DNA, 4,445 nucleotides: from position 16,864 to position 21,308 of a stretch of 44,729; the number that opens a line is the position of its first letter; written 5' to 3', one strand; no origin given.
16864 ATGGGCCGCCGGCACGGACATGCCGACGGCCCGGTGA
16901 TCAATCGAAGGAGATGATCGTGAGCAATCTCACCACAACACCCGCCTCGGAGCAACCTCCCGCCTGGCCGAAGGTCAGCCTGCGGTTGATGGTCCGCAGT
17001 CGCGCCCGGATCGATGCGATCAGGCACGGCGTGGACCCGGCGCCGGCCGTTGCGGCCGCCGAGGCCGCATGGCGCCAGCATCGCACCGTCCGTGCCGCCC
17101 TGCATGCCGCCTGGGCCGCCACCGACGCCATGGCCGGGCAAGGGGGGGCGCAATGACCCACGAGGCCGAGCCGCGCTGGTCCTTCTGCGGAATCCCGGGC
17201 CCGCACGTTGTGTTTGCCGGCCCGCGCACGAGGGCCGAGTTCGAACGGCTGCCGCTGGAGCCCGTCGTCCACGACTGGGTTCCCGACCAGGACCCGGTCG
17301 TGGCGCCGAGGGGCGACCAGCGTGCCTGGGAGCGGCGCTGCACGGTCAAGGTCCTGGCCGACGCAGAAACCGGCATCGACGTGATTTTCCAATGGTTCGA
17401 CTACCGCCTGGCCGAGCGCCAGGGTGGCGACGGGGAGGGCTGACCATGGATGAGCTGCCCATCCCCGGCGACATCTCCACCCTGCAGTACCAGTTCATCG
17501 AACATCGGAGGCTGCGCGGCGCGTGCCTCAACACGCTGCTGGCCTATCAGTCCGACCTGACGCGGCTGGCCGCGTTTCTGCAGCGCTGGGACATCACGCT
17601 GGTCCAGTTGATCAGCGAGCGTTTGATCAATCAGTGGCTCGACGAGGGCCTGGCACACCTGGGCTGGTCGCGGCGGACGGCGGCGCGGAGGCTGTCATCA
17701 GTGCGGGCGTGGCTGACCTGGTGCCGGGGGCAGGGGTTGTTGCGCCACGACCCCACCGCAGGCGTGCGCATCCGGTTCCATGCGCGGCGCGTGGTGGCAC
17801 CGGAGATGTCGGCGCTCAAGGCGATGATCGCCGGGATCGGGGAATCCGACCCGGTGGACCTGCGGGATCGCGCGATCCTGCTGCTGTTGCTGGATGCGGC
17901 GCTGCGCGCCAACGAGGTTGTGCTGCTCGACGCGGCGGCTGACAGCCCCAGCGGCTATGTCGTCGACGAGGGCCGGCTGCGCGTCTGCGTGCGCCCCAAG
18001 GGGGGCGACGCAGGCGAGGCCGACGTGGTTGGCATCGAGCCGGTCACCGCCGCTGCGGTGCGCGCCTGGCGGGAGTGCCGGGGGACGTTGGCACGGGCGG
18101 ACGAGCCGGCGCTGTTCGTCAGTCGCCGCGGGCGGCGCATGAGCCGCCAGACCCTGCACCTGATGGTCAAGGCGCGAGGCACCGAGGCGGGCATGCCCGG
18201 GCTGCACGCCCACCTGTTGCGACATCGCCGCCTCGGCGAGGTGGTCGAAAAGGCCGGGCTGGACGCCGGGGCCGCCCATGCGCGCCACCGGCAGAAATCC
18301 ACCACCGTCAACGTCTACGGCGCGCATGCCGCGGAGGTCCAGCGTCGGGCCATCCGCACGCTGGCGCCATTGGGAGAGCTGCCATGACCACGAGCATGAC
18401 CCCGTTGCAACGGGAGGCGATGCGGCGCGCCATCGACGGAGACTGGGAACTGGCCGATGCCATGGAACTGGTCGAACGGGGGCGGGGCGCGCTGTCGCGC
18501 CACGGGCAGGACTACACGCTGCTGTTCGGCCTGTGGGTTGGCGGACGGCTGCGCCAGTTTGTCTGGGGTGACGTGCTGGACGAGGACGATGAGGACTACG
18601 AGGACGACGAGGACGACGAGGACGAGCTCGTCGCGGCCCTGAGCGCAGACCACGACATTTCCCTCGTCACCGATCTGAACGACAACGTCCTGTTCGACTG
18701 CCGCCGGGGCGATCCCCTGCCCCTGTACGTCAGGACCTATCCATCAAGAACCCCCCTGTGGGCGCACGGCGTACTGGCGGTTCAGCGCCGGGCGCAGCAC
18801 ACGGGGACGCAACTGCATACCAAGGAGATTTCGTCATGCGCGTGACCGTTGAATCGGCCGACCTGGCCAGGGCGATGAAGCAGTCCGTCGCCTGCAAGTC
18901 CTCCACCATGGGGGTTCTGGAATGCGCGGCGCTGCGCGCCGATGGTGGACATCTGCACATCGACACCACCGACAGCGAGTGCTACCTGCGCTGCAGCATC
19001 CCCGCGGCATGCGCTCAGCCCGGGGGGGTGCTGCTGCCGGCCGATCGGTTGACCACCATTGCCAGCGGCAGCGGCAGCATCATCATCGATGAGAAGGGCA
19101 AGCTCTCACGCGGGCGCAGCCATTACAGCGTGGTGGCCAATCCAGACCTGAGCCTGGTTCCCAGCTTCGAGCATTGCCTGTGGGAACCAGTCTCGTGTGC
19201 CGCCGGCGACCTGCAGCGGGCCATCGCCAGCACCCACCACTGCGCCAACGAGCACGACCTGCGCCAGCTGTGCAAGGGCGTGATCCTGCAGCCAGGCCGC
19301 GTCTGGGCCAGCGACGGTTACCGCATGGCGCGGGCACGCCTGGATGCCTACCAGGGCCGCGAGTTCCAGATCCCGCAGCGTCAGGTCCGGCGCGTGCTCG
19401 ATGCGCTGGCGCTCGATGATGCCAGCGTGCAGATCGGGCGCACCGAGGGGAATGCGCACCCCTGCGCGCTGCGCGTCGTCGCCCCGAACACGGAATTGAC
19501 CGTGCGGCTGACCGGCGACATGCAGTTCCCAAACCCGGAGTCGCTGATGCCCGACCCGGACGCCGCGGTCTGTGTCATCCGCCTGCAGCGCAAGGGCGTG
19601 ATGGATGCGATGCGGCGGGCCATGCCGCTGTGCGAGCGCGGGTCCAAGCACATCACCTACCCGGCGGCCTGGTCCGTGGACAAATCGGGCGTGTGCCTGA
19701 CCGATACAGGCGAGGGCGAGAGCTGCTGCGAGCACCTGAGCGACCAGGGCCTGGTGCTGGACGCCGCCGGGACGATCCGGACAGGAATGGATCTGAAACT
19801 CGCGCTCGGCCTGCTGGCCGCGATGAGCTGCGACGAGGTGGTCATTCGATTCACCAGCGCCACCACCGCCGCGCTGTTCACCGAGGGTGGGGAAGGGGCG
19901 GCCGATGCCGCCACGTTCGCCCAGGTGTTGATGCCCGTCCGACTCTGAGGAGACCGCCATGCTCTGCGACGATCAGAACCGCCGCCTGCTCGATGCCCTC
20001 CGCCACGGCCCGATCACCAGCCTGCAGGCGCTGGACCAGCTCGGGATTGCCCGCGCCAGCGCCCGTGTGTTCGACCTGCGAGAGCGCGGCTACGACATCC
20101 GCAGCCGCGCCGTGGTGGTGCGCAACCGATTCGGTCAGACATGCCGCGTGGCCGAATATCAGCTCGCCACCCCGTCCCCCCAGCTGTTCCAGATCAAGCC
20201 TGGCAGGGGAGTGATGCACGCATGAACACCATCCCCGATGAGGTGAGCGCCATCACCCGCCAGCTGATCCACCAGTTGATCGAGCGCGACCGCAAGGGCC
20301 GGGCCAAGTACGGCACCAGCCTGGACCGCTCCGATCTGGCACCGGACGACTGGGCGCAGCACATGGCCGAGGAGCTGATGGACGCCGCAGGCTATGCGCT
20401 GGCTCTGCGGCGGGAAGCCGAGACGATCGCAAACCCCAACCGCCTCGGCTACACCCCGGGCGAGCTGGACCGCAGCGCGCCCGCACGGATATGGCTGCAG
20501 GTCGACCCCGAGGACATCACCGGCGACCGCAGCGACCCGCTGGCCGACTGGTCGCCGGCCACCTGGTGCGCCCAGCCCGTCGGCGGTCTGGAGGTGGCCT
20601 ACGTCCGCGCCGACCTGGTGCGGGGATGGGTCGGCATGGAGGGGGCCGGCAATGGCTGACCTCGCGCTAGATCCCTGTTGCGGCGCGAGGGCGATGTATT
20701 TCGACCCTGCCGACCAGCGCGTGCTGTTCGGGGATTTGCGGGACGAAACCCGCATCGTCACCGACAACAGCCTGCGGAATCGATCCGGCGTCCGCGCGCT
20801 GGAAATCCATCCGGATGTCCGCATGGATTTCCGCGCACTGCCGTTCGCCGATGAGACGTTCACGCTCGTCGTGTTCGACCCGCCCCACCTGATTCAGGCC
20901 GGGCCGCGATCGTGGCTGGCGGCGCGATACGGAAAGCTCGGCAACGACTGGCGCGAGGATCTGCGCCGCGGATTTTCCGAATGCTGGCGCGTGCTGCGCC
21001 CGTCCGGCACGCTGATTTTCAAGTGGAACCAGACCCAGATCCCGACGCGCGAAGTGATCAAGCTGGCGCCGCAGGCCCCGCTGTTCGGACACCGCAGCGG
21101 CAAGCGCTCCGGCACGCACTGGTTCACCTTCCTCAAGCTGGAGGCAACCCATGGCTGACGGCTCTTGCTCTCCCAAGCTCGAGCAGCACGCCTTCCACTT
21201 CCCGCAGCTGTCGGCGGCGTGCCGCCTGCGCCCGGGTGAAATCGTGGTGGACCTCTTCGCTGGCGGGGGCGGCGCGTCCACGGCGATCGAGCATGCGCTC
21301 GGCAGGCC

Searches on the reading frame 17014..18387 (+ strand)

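Call 80: search_protein_families(library=phrogs, proteins=[window:17014-18387:+], max_evalue=0.00001)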
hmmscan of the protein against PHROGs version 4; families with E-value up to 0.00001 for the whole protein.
window:17014-18387:+ (457 aa): 2 families
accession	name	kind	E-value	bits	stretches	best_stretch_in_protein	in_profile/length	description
phrog_1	-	integration and excision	4.2e-22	80.1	1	160-453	172-450/611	integrase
phrog_216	-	integration and excision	8.7e-10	39.2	1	227-450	19-236/301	integrase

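Call 83: search_protein_families(library=ncbifam, proteins=[window:17014-18387:+], max_evalue=0.001)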
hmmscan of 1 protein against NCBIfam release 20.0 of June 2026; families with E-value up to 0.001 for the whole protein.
window:17014-18387:+ (457 aa): 8 families
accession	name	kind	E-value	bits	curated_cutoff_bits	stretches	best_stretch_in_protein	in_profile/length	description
TIGR02224.1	recomb_XerC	equivalog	4.8e-27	95.1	335.15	1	161-405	3-244/295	tyrosine recombinase XerC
NF001399.0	PRK00283.1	subfamily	7.1e-25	87.9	279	1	168-404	20-249/300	tyrosine recombinase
TIGR02225.1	recomb_XerD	equivalog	3.8e-22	79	329.6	1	160-404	2-240/290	site-specific tyrosine recombinase XerD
NF040815.2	recomb_XerA_Arch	equivalog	1.3e-17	64.3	220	1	160-405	2-221/263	site-specific tyrosine recombinase/integron integrase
NF002331.0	PRK01287.1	subfamily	2e-11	43.5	371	1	157-413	29-287/365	site-specific tyrosine recombinase XerC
NF007371.0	PRK09871.1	subfamily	8.3e-09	35.3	222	1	270-432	14-169/198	tyrosine-type DNA invertase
NF007370.0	PRK09870.1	subfamily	4.9e-07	29.6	221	1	347-419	87-159/200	tyrosine-type DNA invertase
NF003462.0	PRK05084.1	equivalog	0.00041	19.2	267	0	284-413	196-319/360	tyrosine recombinase XerS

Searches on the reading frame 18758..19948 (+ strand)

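Call 12: search_protein_families(library=pfam, proteins=[window:18758-19948:+], max_evalue=0.01)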
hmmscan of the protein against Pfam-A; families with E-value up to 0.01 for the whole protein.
window:18758-19948:+ (396 aa): 0 families

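Call 13: search_protein_families(library=phrogs, proteins=[window:18758-19948:+], max_evalue=0.01)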
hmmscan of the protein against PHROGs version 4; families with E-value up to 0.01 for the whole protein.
window:18758-19948:+ (396 aa): 2 families
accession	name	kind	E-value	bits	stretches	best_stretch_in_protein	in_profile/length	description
phrog_947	-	DNA, RNA and nucleotide metabolism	1.7e-24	87.5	1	27-396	3-365/368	DNA polymerase processivity factor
phrog_3007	-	DNA, RNA and nucleotide metabolism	0.00011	23.1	1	155-231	9-84/190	RusA-like Holliday junction resolvase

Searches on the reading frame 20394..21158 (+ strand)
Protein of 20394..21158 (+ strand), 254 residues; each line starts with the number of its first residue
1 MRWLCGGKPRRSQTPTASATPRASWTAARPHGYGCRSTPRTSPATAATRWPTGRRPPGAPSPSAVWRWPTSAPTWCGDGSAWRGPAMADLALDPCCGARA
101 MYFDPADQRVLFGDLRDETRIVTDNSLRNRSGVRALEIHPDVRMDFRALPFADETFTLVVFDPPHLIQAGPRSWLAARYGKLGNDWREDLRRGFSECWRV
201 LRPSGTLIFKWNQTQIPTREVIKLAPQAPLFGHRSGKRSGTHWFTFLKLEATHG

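Call 12: search_protein_families(library=pfam, proteins=[window:20394-21158:+], max_evalue=0.01)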
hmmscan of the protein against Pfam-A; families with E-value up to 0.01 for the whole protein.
window:20394-21158:+ (254 aa): 2 families
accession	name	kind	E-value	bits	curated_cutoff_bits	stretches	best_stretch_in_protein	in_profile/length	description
PF08241.18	Methyltransf_11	-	3e-05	25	21.2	0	187-209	73-95/95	Methyltransferase domain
PF13649.12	Methyltransf_25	-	0.0041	18.2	27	0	142-205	51-97/97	Methyltransferase domain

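Call 13: search_protein_families(library=phrogs, proteins=[window:20394-21158:+], max_evalue=0.01)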
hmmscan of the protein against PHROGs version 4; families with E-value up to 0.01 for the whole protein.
window:20394-21158:+ (254 aa): 7 families
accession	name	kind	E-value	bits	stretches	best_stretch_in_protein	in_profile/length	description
phrog_954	-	other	1.2e-64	218.7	1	91-252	54-205/229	DNA methyltransferase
phrog_6151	-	other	1.3e-41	142.2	1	149-252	1-102/117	DNA methyltransferase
phrog_11564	-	other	1.8e-31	109.3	1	91-184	7-92/117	DNA methyltransferase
phrog_24333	-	other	2e-05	25.1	1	140-211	86-165/238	DNA methyltransferase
phrog_11619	-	other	0.0004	20.9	1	144-218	73-146/186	DNA methyltransferase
phrog_7811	-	other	0.0012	19.7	1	92-118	7-33/41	methyltransferase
phrog_67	-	other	0.0037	17.4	1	151-213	138-197/743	DNA methyltransferase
